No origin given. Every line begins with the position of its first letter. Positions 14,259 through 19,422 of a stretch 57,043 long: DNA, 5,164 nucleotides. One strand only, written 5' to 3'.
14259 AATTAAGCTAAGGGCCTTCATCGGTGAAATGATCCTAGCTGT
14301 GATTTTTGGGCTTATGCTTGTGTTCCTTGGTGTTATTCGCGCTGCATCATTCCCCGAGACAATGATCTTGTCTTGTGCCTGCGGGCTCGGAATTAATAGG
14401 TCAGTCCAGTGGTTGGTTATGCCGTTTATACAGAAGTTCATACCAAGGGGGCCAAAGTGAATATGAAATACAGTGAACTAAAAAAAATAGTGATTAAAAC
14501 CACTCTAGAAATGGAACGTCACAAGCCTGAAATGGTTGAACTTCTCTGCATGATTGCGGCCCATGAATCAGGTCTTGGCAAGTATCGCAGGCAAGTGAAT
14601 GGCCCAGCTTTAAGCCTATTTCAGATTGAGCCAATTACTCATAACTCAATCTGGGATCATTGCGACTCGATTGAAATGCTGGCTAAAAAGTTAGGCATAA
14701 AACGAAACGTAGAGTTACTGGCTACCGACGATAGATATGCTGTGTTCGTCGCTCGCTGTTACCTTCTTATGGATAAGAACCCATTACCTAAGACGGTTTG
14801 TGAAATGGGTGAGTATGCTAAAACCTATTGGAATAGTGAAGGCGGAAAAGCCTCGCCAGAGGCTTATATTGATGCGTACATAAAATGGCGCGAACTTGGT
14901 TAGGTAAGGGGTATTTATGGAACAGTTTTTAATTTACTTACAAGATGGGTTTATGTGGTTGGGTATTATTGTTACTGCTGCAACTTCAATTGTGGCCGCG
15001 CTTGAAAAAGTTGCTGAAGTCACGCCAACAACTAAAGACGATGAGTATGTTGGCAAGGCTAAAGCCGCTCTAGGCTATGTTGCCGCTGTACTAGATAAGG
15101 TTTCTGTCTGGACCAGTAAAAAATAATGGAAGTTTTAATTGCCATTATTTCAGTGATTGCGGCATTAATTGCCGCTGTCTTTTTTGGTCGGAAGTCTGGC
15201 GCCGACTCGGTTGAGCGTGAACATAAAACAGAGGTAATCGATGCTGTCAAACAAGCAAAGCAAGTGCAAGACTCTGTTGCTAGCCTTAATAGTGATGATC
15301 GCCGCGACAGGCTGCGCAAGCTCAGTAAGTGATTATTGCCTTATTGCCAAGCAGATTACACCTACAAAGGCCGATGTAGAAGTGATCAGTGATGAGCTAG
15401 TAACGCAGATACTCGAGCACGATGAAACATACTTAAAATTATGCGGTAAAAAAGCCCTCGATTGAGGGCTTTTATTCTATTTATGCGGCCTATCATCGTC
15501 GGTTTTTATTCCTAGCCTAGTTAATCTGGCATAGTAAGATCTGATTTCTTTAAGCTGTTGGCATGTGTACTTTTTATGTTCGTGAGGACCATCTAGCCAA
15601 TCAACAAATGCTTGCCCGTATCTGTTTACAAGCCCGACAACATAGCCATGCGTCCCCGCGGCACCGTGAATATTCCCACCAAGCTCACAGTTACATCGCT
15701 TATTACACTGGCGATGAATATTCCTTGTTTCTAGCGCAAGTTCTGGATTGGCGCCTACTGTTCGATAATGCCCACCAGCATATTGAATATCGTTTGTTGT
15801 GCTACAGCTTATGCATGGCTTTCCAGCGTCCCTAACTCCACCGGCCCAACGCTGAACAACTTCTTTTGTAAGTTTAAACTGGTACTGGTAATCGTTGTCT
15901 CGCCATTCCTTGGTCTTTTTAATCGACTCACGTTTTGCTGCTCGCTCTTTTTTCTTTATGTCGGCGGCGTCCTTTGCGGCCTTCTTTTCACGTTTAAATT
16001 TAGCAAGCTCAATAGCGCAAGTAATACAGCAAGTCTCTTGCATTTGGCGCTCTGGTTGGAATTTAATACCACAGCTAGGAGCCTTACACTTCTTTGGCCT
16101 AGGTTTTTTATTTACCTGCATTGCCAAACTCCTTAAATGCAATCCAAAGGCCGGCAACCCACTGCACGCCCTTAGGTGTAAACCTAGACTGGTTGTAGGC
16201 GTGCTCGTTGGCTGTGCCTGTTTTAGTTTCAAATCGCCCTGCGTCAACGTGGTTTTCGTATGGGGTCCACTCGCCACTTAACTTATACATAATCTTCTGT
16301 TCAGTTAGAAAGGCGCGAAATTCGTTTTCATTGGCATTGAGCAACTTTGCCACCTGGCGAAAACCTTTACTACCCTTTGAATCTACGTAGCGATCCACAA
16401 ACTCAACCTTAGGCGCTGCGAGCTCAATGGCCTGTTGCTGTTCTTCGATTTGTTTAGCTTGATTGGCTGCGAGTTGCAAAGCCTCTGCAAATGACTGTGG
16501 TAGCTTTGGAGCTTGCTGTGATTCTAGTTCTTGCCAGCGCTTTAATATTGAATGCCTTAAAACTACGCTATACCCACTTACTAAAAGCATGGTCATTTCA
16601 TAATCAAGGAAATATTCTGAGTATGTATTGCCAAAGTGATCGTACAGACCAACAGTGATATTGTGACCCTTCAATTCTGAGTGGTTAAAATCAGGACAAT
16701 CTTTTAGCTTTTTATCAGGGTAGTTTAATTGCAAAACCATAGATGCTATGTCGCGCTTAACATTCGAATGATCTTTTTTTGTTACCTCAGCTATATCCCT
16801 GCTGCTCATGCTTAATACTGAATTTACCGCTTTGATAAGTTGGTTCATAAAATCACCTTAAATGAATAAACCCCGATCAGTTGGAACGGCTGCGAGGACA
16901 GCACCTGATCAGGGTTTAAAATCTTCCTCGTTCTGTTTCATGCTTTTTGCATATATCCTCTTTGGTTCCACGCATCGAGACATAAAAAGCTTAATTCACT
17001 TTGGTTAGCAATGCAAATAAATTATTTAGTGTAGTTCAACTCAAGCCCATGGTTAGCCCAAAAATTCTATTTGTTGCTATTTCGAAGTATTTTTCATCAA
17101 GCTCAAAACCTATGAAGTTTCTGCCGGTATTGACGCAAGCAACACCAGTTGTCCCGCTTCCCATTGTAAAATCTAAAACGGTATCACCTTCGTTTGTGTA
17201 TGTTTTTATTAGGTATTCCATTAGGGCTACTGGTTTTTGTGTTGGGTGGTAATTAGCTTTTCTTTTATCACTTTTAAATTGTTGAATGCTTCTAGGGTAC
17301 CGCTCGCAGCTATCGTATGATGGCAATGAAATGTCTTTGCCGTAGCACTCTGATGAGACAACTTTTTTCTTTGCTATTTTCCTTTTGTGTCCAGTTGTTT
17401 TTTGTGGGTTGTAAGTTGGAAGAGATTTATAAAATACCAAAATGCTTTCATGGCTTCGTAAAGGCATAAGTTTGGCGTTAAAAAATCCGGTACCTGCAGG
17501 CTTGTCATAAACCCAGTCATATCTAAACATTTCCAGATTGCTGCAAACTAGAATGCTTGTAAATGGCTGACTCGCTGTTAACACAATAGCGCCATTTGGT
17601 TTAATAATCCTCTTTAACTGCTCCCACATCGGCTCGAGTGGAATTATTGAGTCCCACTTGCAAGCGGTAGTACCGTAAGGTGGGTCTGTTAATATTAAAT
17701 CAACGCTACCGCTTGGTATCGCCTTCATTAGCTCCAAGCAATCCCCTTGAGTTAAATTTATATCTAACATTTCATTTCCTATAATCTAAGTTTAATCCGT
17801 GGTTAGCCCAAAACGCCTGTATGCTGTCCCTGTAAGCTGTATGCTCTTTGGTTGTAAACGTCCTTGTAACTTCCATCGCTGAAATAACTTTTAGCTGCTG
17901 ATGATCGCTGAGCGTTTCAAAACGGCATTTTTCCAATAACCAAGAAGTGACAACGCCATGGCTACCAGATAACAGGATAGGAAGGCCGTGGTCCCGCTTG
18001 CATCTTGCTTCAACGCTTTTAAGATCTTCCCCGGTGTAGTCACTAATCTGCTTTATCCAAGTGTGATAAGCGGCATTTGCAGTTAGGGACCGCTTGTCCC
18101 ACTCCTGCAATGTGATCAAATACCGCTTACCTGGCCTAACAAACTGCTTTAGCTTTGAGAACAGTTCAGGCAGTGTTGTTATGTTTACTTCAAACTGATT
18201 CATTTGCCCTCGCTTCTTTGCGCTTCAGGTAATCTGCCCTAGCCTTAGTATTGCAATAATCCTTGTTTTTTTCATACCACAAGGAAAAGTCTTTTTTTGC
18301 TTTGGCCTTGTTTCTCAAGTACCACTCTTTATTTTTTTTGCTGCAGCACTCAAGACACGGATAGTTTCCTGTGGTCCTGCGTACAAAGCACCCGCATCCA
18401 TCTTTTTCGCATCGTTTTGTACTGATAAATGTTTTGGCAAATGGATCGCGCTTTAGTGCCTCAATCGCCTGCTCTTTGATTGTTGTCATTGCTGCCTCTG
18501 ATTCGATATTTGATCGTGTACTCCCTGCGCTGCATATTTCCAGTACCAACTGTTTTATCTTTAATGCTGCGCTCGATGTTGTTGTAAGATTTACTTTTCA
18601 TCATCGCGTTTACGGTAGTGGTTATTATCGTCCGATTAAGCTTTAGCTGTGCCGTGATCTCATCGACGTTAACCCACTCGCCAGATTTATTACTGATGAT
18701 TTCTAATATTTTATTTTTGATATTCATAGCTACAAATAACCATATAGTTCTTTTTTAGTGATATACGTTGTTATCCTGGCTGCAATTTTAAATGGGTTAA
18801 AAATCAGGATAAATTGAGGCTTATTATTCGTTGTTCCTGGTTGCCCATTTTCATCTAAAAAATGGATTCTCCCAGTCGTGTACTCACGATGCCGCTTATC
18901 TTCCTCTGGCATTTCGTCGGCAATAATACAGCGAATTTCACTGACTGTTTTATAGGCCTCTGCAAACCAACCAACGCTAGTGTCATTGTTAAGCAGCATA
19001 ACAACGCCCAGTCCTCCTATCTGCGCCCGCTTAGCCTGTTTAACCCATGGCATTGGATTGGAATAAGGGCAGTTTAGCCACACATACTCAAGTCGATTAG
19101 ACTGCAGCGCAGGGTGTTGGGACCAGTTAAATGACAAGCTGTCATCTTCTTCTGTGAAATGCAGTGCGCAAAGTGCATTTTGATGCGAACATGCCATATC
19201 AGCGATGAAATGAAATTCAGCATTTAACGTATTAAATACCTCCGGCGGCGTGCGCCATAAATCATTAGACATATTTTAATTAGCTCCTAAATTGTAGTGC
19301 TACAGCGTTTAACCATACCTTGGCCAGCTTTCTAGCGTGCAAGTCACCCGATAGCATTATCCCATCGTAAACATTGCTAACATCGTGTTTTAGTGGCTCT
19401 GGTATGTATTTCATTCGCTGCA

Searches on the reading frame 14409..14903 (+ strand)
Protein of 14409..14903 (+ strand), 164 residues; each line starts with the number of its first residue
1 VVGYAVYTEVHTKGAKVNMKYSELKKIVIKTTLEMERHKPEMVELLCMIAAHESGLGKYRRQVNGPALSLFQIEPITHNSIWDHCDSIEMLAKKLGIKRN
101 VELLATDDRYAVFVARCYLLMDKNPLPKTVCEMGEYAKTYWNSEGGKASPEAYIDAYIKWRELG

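Call 39: search_protein_families(library=phrogs, proteins=[window:14409-14903:+], max_evalue=0.00001)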
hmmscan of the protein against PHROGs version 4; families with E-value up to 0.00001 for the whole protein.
window:14409-14903:+ (164 aa): 1 family
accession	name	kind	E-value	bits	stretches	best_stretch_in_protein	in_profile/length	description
phrog_3108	-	unknown function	3.6e-36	125.3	1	19-161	1-156/160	-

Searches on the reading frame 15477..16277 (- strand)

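Call 39: search_protein_families(library=phrogs, proteins=[window:15477-16277:-], max_evalue=0.00001)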
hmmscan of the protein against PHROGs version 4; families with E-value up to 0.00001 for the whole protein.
window:15477-16277:- (266 aa): 3 families
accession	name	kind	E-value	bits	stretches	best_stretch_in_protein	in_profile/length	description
phrog_171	-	DNA, RNA and nucleotide metabolism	1.2e-57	197.5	1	52-254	27-219/452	NinG/ Rap DNA junction specific endonuclease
phrog_12986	-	unknown function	2e-20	74.3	1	57-191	2-130/130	-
phrog_5034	-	DNA, RNA and nucleotide metabolism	6e-16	59.8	1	148-251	28-125/138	NinG/ Rap DNA junction specific endonuclease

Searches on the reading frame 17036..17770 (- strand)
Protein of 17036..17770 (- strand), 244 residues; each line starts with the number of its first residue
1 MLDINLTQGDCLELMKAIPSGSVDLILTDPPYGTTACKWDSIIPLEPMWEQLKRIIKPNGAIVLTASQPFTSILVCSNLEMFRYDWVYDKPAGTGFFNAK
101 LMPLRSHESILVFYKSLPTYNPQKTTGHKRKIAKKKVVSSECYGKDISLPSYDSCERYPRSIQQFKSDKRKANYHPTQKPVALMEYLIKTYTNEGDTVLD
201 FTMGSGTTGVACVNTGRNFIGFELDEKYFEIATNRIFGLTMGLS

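Call 39: search_protein_families(library=phrogs, proteins=[window:17036-17770:-], max_evalue=0.00001)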
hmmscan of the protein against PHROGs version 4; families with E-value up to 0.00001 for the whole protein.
window:17036-17770:- (244 aa): 13 families
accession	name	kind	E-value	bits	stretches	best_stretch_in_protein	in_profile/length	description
phrog_67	-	other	4.1e-84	285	1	3-239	123-346/743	DNA methyltransferase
phrog_12862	-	unknown function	1.4e-52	178.5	1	3-136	2-135/149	-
phrog_18293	-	other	1.2e-40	139.1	1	146-236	18-107/119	methyltransferase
phrog_3008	-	other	5.1e-28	99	1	168-236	143-211/244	DNA methyltransferase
phrog_498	-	other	3.1e-26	93.1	1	160-236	348-420/633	DNA methyltransferase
phrog_23148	-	unknown function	3.2e-20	73.8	1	124-236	34-146/165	-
phrog_8769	-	other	1.2e-18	67.7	1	187-236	4-53/71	methyltransferase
phrog_6025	-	other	7.3e-17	62.6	1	4-74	12-91/192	DNA methyltransferase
phrog_23085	-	unknown function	1.3e-14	55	1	164-237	33-106/138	-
phrog_6952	-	other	1.5e-14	55.3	1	169-235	108-174/181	DNA methyltransferase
phrog_18146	-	other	3.4e-09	37.1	0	180-226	54-101/452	DNA methyltransferase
phrog_12517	-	unknown function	2.2e-07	31.4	0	180-235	92-146/316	-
phrog_16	-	DNA, RNA and nucleotide metabolism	5.7e-07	29.1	1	150-232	824-905/986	DNA helicase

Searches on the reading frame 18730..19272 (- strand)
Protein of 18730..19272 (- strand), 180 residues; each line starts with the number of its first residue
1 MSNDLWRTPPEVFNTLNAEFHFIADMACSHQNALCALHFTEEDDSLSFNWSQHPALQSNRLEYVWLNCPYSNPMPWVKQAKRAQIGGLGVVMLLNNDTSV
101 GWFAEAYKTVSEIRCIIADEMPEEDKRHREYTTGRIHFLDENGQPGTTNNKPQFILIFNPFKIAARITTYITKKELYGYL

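Call 97: search_protein_families(library=pfam, proteins=[window:18730-19272:-], max_evalue=0.01)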
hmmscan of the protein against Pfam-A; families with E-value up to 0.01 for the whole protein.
window:18730-19272:- (180 aa): 1 family
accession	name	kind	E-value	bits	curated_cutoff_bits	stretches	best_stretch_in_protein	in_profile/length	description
PF05869.16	Dam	-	5e-37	127.6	28.1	1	3-176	9-162/169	DNA N-6-adenine-methyltransferase (Dam)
